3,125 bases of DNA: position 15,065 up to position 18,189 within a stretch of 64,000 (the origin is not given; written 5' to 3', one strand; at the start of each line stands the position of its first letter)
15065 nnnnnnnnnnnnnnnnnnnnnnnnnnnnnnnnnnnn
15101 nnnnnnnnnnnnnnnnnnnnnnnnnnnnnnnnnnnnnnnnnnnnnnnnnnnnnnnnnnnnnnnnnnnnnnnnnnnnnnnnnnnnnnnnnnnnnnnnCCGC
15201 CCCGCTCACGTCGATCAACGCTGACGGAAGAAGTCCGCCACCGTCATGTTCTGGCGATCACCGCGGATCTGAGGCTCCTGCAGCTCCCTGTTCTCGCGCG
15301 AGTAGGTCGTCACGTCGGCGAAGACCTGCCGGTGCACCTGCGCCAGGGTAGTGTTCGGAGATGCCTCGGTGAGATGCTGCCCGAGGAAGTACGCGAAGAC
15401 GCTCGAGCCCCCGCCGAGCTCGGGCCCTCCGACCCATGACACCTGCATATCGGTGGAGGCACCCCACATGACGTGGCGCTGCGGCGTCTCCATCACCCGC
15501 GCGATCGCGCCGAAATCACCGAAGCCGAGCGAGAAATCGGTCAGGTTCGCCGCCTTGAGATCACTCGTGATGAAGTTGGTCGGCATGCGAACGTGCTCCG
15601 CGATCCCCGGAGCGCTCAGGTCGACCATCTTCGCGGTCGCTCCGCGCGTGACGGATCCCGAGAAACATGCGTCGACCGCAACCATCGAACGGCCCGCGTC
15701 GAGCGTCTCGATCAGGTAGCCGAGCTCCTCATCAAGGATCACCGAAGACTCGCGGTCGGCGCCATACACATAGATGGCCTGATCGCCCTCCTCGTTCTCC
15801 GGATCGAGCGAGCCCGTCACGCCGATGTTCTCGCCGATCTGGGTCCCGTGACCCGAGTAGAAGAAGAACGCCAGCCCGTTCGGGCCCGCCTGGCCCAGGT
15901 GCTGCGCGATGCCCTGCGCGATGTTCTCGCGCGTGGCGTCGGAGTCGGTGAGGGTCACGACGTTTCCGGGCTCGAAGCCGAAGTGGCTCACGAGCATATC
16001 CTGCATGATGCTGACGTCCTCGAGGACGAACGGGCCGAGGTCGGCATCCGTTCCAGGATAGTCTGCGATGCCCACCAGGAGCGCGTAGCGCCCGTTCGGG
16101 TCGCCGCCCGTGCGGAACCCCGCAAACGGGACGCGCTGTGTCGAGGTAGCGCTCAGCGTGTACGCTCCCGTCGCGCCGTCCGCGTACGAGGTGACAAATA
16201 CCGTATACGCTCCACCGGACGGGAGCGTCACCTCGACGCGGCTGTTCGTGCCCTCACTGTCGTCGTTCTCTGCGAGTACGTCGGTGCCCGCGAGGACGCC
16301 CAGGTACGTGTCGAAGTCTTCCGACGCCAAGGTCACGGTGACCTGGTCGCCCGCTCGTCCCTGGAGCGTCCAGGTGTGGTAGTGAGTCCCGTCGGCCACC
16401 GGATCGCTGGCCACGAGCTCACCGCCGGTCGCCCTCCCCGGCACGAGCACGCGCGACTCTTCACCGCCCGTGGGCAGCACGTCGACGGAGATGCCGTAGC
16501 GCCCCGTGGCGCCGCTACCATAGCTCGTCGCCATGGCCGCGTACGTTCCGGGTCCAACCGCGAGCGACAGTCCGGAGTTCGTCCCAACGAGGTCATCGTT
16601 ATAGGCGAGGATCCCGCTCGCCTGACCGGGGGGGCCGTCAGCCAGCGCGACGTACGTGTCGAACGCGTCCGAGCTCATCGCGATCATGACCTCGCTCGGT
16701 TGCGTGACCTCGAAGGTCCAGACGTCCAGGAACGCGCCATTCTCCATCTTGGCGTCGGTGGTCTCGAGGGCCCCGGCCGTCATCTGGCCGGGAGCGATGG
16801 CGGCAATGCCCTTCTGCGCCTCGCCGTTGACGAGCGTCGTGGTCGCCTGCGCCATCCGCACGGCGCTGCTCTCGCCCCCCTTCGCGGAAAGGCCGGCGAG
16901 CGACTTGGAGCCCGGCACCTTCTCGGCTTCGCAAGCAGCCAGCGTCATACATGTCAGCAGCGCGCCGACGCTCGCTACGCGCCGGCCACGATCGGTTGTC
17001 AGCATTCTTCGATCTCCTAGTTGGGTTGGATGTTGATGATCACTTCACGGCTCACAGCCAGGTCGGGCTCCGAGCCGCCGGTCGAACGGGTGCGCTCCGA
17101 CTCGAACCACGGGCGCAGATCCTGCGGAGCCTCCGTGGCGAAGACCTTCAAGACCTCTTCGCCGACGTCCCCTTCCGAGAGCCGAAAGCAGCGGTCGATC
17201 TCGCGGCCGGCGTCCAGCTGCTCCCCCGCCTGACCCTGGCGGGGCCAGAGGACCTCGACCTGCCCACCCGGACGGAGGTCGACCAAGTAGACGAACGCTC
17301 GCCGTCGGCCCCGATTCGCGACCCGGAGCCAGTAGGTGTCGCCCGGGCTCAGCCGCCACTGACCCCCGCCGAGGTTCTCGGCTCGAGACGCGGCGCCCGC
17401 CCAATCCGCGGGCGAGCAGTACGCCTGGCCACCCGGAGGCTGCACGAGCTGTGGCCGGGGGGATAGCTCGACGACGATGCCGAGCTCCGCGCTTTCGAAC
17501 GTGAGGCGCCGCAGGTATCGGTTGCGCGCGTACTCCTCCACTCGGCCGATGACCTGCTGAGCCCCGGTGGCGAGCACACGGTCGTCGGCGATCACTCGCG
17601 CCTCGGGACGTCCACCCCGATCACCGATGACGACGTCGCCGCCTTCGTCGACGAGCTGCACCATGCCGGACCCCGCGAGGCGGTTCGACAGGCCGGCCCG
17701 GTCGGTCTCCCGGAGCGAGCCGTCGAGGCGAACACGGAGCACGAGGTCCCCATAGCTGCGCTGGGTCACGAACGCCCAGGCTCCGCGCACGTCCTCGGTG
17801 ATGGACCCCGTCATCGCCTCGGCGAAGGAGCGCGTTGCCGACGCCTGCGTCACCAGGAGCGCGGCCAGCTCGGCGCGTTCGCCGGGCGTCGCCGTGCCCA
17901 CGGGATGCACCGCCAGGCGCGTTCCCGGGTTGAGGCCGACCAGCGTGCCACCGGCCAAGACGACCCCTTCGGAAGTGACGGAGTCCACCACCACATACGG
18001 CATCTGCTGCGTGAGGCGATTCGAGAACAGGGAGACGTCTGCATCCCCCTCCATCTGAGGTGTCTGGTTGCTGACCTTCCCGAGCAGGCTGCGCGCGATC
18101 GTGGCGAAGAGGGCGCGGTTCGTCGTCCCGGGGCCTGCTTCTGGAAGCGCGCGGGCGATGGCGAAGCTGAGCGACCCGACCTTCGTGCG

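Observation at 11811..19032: Convergent cluster of three exported caspase-like (C14) proteases interleaved with PPC-like repeat arrays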

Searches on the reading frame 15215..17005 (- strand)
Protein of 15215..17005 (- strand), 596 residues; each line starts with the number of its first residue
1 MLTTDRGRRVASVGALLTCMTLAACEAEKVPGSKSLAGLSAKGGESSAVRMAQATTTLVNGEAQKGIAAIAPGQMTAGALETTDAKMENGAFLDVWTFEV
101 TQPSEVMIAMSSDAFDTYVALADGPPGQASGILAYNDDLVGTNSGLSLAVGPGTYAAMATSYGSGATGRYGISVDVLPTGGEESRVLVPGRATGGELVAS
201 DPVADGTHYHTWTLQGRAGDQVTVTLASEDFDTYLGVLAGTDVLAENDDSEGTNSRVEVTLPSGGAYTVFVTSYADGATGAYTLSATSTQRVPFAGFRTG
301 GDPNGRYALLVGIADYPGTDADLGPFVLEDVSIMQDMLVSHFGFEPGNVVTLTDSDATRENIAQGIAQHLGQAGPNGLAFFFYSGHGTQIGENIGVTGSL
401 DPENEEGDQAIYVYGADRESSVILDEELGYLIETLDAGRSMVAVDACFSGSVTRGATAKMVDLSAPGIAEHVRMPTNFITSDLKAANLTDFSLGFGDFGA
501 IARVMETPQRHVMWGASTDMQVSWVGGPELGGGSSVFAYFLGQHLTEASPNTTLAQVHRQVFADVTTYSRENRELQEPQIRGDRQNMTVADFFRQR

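Call 3: search_protein_families(library=pfam, proteins=[window:15215-17005:-], max_evalue=0.01)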
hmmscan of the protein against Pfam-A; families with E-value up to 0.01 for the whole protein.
window:15215-17005:- (596 aa): 2 families
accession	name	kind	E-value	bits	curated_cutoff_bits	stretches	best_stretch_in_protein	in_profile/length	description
PF00656.27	Peptidase_C14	-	1.9e-15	57.6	21.4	1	306-581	2-224/233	Caspase domain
PF04151.21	PPC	-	1e-06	30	25.9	1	209-272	2-69/70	Bacterial pre-peptidase C-terminal domain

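Call 4: search_protein_families(library=ncbifam, proteins=[window:15215-17005:-], max_evalue=0.01)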
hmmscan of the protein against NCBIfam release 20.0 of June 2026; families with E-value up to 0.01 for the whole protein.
window:15215-17005:- (596 aa): 1 family
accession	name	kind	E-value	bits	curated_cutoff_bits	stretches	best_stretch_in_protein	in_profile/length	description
NF047832.1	caspase_w_EACC1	subfamily_domain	1.9e-10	40.6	140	1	307-459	2-142/211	caspase, EACC1-associated type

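Call 27: search_solved_structures(query=window:15215-17005:-, max_evalue=0.01, show_alignments=2)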
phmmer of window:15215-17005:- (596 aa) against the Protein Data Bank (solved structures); distinct sequences matched with E-value up to 0.01: 11.
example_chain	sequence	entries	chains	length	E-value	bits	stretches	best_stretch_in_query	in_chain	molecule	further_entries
7qp0_A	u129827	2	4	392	3.5e-08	36.2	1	304-453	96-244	Metacaspase-1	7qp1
6w8s_A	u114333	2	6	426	5.1e-08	35.6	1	307-456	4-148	Metacaspase-4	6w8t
4f6o_A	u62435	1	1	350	2.8e-07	33.2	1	305-453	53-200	Metacaspase-1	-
6w8r_A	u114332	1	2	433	6.5e-07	32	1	307-452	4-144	Metacaspase-4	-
9n3d_A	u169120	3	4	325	8.5e-07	31.6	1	305-391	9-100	Metacaspase-9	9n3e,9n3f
8a53_A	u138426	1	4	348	8.5e-07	31.6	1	306-392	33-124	Metacaspase-9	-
4f6p_A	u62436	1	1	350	4.6e-06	29.2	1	305-452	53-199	Metacaspase-1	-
4dy5_A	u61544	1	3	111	0.0051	19.1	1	203-272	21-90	Gifsy-1 prophage protein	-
4afr_A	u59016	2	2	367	0.0057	19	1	353-452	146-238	METACASPASE | METACASPASE MCA2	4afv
4af8_A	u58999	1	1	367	0.009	18.3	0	353-444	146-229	METACASPASE MCA2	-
4afp_A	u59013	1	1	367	0.0092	18.3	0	353-444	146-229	METACASPASE MCA2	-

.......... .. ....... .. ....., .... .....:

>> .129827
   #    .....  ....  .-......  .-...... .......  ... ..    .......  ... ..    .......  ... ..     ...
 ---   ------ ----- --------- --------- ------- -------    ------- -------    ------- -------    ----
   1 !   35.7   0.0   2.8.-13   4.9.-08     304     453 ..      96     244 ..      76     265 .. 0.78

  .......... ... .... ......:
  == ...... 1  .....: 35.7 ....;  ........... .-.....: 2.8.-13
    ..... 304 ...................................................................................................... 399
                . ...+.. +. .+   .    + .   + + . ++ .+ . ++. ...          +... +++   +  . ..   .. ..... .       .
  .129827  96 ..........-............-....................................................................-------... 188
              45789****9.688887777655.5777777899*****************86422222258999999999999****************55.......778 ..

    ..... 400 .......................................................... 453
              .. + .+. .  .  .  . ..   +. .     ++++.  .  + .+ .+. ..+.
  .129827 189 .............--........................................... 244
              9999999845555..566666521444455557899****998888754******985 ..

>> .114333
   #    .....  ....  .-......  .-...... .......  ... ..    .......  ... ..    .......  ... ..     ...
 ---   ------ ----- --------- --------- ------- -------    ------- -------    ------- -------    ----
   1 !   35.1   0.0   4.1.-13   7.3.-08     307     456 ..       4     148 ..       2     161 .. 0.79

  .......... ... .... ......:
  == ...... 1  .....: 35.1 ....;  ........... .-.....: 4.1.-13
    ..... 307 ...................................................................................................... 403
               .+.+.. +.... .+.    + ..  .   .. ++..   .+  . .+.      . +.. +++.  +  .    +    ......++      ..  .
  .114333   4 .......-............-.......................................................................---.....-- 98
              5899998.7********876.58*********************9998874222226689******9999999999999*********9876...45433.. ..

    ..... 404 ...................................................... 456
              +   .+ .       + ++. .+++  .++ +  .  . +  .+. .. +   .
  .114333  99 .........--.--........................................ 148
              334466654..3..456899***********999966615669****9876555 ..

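Call 39: find_homologous_proteins(query=window:15215-17005:-, max_evalue=0.00001)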
Query window:15215-17005:- (596 aa): 437 proteins with E <= 0.00001 among 8000 candidates; the best 120 are listed.
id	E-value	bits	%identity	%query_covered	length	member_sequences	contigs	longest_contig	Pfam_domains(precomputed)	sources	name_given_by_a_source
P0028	0.0e+0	1204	91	100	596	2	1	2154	PF04151.22,PF00656.28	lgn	-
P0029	0.0e+0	1150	87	98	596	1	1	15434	PF04151.22,PF00656.28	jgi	jgi:hypothetical protein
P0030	1.9e-297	1006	78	97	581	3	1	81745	PF04151.22,PF00656.28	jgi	-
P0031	1.0e-292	990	76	99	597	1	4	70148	PF04151.22,PF00656.28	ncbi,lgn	ncbi:MAG: caspase family protein [Longimicrobiales bacterium]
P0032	1.8e-291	986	76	100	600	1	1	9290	PF04151.22,PF00656.28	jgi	jgi:hypothetical protein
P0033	4.7e-282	955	75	97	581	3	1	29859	PF04151.22,PF00656.28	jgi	-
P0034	7.9e-278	941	75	95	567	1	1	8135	PF04151.22,PF00656.28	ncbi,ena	-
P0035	1.6e-274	930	72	99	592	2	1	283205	PF04151.22,PF00656.28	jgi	jgi:hypothetical protein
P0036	7.7e-264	895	75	92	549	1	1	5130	PF04151.22,PF00656.28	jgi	jgi:hypothetical protein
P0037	8.0e-261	885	70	99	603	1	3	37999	PF04151.22,PF00656.28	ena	-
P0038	4.4e-258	876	71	97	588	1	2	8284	PF04151.22,PF00656.28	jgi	jgi:hypothetical protein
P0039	6.6e-258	876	68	100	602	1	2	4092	PF04151.22,PF00656.28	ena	-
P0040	6.1e-256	869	68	100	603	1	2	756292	PF04151.22,PF00656.28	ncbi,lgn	ncbi:MAG: caspase family protein [Gemmatimonadales bacterium]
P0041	1.2e-247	842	68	96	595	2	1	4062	PF04151.22,PF00656.28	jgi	jgi:hypothetical protein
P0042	5.1e-246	836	67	100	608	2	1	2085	PF04151.22,PF00656.28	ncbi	-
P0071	4.8e-149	516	47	99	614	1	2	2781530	PF00656.28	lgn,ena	-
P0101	1.5e-113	399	41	98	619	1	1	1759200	PF00656.28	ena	-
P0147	7.6e-81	291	35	87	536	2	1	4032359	PF00656.28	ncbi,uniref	ncbi:caspase family protein [Candidatus Palauibacter sp.]|uniref:caspase family protein n=1 Tax=Cand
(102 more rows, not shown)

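Call 41: find_encoding_contigs(protein=P0071, flank=8000, max_places=1)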
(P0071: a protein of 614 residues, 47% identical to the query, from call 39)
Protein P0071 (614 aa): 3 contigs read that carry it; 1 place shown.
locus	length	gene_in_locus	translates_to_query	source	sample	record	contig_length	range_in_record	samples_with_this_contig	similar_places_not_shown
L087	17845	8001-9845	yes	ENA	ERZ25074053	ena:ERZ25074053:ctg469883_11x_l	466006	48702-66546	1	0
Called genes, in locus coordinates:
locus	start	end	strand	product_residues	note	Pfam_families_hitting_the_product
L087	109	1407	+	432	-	PF07719:TPR_2 (faint), PF13176:TPR_7 (faint), PF13424:TPR_12 (faint), PF13428:TPR_14 (faint), PF14559:TPR_19 (faint), PF23914:TPR_CcmH_CycH (faint), PF13431:TPR_17 (faint), PF13432:TPR_16 (weak), +4 more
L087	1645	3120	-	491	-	PF07995:GSDH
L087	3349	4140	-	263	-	PF00326:Peptidase_S9 (faint)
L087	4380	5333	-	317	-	PF08450:SGL (faint), PF07494:Reg_prop (faint), PF20067:SSL_N (faint), PF17170:DUF5128 (weak), PF01436:NHL (weak)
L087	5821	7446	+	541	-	PF00656:Peptidase_C14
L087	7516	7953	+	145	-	-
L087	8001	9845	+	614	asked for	PF00656:Peptidase_C14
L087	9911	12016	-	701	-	PF04151:PPC (weak)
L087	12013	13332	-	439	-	PF00656:Peptidase_C14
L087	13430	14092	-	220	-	PF01596:Methyltransf_3, PF13578:Methyltransf_24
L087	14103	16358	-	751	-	PF06452:CBM9_1, PF19313:DUF5916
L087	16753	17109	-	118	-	-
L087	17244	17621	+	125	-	PF07963:N_methyl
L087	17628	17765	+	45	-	-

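Call 42: find_encoding_contigs(protein=P0101, flank=8000, max_places=1)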
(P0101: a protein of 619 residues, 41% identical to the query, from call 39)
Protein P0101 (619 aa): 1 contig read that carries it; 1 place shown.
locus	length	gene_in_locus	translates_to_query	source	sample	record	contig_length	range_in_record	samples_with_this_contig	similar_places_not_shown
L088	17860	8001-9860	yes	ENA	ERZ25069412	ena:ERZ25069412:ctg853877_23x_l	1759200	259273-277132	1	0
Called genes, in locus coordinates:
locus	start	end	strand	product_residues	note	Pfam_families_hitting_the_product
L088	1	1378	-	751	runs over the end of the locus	PF00656:Peptidase_C14, PF23211:LRR_LRWD1 (faint), PF13855:LRR_8 (weak), PF23598:LRR_14, PF12799:LRR_4 (weak), PF13855:LRR_8 (weak), PF23598:LRR_14 (weak), PF13855:LRR_8 (weak), +3 more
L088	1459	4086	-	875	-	PF13620:CarboxypepD_reg (weak), PF13715:CarbopepD_reg_2 (faint), PF16371:MetallophosN (weak), PF13620:CarboxypepD_reg (weak), PF12799:LRR_4 (weak), PF13855:LRR_8 (weak), PF23598:LRR_14, PF13855:LRR_8, +4 more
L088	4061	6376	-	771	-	PF00656:Peptidase_C14, PF14326:DUF4384 (weak)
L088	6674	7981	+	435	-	PF00112:Peptidase_C1, PF13529:Peptidase_C39_2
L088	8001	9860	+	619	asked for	PF00656:Peptidase_C14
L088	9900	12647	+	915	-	PF00656:Peptidase_C14, PF01400:Astacin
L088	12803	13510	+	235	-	PF03781:FGE-sulfatase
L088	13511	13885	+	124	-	PF03781:FGE-sulfatase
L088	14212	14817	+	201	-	-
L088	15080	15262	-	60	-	-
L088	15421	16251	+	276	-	-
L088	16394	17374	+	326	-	PF00092:VWA (weak), PF13519:VWA_2 (weak)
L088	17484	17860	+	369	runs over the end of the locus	-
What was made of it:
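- A distant C relative sits among papain-like, astacin-fused and LRR-fused C14 genes (call 42).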

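Call 43: find_encoding_contigs(protein=P0147, flank=8000, max_places=1)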
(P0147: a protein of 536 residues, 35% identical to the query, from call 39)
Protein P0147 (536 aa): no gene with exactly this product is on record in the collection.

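Call 86: search_protein_families(library=padloc, proteins=[window:15215-17005:-], max_evalue=0.01)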
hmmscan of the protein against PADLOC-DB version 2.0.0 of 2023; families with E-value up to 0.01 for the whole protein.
window:15215-17005:- (596 aa): 1 family
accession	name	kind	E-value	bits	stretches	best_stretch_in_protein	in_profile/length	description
PDLC02987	caspase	-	8.7e-16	56.1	1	307-451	4-129/453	-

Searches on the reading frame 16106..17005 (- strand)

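Call 11: search_protein_families(library=pfam, proteins=[window:16106-17005:-], max_evalue=10)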
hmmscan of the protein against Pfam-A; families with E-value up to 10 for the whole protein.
window:16106-17005:- (300 aa): 2 families
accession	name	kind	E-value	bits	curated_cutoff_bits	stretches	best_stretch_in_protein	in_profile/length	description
PF04151.21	PPC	-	2.2e-07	32.1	25.9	2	209-272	2-69/70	Bacterial pre-peptidase C-terminal domain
PF14344.12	DUF4397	-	0.47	11.5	30.6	1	220-285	22-91/119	Domain of unknown function (DUF4397)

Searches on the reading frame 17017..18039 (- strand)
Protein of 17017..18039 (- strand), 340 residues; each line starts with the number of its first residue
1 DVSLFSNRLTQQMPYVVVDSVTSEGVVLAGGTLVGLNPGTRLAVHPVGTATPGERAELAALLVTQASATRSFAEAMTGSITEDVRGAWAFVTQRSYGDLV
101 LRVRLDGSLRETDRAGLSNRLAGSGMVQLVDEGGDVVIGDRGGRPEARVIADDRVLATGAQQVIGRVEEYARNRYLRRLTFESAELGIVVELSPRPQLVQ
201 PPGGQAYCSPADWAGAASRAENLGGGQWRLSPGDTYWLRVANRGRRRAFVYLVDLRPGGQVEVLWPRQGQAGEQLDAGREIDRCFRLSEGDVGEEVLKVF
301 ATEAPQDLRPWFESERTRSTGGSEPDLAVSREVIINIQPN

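Call 11: search_protein_families(library=pfam, proteins=[window:17017-18039:-], max_evalue=10)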
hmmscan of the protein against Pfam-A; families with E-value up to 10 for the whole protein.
window:17017-18039:- (340 aa): 1 family
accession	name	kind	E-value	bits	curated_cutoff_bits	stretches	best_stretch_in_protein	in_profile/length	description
PF14326.11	DUF4384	-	0.0051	17.3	27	1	243-304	13-80/81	Domain of unknown function (DUF4384)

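Call 49: search_protein_families(library=pfam, alignment_id=A2, max_evalue=1)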
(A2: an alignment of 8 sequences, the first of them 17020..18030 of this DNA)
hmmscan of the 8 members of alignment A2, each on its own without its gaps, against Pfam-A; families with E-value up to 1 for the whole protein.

A. member 1, window:17020-18030:- (337 aa): 1 family
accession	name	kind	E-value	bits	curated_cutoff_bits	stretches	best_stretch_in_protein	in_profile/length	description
PF14326.11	DUF4384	-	0.0051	17.3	27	1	240-301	13-80/81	Domain of unknown function (DUF4384)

B. families by the number of members that match (of 8 scanned): 5 families
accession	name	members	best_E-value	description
PF14326.11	DUF4384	2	0.0051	Domain of unknown function (DUF4384)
PF14258.12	DUF4350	1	0.067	Domain of unknown function (DUF4350)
PF10995.13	CBP_BcsE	1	0.16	Cellulose biosynthesis protein BcsE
PF19685.4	DUF6187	1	0.5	Family of unknown function (DUF6187)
PF05480.16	PSMbeta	1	0.51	Phenol-soluble modulin beta protein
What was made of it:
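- On DUF4384 (PF14326): Only 2 of 8 cluster orthologues match at E<=1 (calls 11, 49).
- Checked: DUF4384 in D scores only 17.3 bits, below the 27-bit cut-off (E 0.005; calls 11, 49).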

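Call 50: search_solved_structures(query=A2, max_evalue=1, show_alignments=1)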
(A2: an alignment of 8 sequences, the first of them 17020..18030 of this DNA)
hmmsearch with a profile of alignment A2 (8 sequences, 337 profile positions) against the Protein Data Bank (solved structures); distinct sequences matched with E-value up to 1: 0.

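Call 66: search_protein_representatives(protein=window:17020-18030:-)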
Query: 337 residues. Proteins with E-value up to 0.001 (for the whole library): 463; up to 1e-10: 164; up to 1e-30: 13. The best 150 are listed.
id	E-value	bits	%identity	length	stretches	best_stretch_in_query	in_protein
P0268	1.4e-75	270.8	65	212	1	123-337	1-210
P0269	1.0e-61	225.2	46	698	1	1-325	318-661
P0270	8.3e-43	163.0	40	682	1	1-321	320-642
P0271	7.8e-39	150.0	36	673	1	2-320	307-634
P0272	4.0e-37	144.3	36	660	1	4-322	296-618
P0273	1.6e-36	142.4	36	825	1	7-319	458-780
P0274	4.9e-34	134.2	38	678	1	1-311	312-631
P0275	6.0e-34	133.9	38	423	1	6-309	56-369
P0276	1.3e-32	129.5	37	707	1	2-317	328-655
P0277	3.8e-32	128.0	36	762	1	1-303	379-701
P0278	3.4e-31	124.9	36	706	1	1-304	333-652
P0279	3.7e-31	124.8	35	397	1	1-324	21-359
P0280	7.9e-31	123.7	36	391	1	2-319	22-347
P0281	1.1e-30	123.2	36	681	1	5-320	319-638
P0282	2.4e-30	122.1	34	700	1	1-322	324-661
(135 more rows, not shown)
